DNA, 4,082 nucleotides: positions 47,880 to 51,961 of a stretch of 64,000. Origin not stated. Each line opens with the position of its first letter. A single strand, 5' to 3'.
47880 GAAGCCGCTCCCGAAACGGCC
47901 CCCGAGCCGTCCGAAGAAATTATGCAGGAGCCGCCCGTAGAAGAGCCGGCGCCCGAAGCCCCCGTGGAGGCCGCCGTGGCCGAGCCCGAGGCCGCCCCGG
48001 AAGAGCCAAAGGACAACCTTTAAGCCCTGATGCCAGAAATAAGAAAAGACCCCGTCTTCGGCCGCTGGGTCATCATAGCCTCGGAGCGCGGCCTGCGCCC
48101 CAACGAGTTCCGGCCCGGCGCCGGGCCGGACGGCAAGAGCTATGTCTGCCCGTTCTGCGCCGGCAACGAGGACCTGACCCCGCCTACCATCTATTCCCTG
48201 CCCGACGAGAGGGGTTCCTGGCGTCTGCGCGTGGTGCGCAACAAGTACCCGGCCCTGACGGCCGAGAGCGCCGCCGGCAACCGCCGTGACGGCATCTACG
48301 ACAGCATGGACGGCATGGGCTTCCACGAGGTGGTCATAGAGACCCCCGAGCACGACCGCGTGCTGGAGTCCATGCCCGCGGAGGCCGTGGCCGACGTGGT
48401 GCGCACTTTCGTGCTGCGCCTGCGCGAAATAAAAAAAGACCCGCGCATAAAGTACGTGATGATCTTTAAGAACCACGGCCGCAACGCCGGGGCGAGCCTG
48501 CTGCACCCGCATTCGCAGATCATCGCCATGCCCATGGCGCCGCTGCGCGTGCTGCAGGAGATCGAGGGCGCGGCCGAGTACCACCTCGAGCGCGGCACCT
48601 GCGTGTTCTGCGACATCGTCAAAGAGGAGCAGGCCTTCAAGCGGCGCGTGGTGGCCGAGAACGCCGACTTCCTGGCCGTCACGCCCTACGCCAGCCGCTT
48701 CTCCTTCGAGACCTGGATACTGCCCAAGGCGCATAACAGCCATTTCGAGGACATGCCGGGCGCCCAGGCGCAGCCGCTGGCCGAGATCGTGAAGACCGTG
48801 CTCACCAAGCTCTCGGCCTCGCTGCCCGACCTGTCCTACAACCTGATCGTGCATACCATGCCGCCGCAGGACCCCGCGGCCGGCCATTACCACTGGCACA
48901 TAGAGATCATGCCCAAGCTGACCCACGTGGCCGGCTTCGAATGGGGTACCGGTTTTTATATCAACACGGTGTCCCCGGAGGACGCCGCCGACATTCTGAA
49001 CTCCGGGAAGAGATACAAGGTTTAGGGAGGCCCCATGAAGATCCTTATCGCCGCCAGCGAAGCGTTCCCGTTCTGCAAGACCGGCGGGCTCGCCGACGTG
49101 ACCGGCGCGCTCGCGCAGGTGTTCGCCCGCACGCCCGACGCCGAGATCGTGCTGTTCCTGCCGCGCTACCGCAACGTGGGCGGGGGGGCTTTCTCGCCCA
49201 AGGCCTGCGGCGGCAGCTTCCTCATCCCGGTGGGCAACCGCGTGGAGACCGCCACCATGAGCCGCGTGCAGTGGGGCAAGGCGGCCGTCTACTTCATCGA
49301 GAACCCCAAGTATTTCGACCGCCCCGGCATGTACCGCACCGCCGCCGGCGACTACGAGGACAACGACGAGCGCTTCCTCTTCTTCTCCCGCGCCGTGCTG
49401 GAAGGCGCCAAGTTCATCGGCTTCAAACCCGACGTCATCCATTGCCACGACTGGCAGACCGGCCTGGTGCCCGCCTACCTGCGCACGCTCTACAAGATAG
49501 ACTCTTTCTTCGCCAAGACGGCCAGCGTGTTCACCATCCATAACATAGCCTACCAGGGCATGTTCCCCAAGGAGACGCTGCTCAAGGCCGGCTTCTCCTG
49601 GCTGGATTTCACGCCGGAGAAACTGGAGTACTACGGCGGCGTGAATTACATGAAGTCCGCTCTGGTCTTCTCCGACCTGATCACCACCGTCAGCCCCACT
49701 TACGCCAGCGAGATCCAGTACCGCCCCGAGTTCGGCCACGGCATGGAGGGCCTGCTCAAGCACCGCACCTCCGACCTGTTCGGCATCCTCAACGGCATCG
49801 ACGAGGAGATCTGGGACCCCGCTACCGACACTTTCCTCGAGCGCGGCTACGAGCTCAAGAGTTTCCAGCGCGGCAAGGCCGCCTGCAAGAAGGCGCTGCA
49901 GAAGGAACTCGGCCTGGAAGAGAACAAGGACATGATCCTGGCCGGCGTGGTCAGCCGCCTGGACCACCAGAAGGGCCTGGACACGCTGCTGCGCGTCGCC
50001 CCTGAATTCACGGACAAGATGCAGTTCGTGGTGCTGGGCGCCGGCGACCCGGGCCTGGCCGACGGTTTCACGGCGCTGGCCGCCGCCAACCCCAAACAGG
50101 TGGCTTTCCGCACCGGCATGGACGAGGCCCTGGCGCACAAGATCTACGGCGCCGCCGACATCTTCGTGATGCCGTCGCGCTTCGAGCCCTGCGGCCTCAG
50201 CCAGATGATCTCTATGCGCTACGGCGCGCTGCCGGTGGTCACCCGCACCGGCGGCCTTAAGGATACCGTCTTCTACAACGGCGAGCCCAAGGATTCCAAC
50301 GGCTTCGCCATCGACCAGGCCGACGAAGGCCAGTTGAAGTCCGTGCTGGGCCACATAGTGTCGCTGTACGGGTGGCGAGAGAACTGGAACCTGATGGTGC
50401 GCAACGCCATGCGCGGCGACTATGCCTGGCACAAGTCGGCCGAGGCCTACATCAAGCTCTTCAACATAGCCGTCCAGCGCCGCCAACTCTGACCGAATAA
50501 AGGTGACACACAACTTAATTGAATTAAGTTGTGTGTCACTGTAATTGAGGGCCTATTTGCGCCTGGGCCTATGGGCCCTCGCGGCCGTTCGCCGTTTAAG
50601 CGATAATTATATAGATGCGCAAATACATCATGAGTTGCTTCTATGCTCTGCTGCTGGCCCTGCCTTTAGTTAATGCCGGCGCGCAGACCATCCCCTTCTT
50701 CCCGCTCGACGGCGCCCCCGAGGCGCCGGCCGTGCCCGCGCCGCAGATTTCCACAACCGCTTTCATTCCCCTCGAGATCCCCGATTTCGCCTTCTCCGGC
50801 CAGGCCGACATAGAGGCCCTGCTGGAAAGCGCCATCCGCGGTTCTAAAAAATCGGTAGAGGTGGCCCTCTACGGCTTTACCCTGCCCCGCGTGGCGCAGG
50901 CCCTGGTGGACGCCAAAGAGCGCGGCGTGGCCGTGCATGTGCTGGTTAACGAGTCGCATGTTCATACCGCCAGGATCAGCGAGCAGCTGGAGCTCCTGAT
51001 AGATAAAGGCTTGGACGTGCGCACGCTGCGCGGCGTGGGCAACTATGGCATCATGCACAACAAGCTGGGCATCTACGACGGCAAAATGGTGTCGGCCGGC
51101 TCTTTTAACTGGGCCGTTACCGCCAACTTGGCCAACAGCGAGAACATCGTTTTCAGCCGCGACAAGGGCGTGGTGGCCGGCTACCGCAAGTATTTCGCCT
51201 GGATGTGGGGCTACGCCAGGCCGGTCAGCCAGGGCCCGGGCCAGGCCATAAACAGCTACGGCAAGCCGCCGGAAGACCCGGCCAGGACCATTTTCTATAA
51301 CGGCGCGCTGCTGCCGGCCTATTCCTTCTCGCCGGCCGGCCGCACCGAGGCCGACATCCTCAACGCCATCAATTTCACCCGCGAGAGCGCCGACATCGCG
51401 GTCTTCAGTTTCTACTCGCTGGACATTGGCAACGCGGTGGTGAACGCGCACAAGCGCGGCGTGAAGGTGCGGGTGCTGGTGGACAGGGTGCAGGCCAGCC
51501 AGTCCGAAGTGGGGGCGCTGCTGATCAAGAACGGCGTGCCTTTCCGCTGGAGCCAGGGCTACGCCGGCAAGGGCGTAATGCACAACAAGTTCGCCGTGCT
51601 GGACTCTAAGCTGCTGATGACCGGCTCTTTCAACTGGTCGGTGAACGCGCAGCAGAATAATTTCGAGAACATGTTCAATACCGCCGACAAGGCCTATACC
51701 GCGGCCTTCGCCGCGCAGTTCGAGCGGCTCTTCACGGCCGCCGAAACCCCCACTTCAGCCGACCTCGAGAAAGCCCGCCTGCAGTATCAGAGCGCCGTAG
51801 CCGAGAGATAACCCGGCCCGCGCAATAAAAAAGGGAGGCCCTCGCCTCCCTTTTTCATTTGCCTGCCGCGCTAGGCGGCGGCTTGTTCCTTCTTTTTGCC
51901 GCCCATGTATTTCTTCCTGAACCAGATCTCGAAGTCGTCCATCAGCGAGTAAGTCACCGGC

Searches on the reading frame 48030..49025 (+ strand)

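Call 103: search_protein_families(library=pfam, proteins=[window:48030-49025:+], max_evalue=0.0001)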
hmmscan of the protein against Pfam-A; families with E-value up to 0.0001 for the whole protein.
window:48030-49025:+ (331 aa): 5 families
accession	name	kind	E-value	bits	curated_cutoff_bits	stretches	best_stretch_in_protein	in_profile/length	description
PF16268.10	DUF4921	-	1.6e-14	54.1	28.5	1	135-322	216-392/425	Domain of unknown function (DUF4921)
PF01087.27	GalP_UDP_transf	-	5.6e-14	53.4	22.1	1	5-170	15-183/184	Galactose-1-phosphate uridyl transferase, N-terminal domain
PF02744.22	GalP_UDP_tr_C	-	8.6e-12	45.5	29.2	1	181-293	5-119/165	Galactose-1-phosphate uridyl transferase, C-terminal domain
PF16285.10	DUF4931_N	-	7.9e-10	39.3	24.1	1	98-167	52-121/124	Domain of unknown function (DUF4931) N-terminal domain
PF01230.28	HIT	-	6.5e-08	33.5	21.5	0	204-291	5-92/98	HIT domain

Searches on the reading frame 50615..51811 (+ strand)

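Call 103: search_protein_families(library=pfam, proteins=[window:50615-51811:+], max_evalue=0.0001)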
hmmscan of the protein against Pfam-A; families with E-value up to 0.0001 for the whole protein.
window:50615-51811:+ (398 aa): 2 families
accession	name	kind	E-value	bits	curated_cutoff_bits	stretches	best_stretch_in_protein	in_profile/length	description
PF13091.12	PLDc_2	-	6.7e-51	172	27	2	248-372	1-131/132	PLD-like domain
PF07894.18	SACK1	-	7.1e-08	32.8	21.4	0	62-174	122-246/274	Scaffolding anchor of CK1 domain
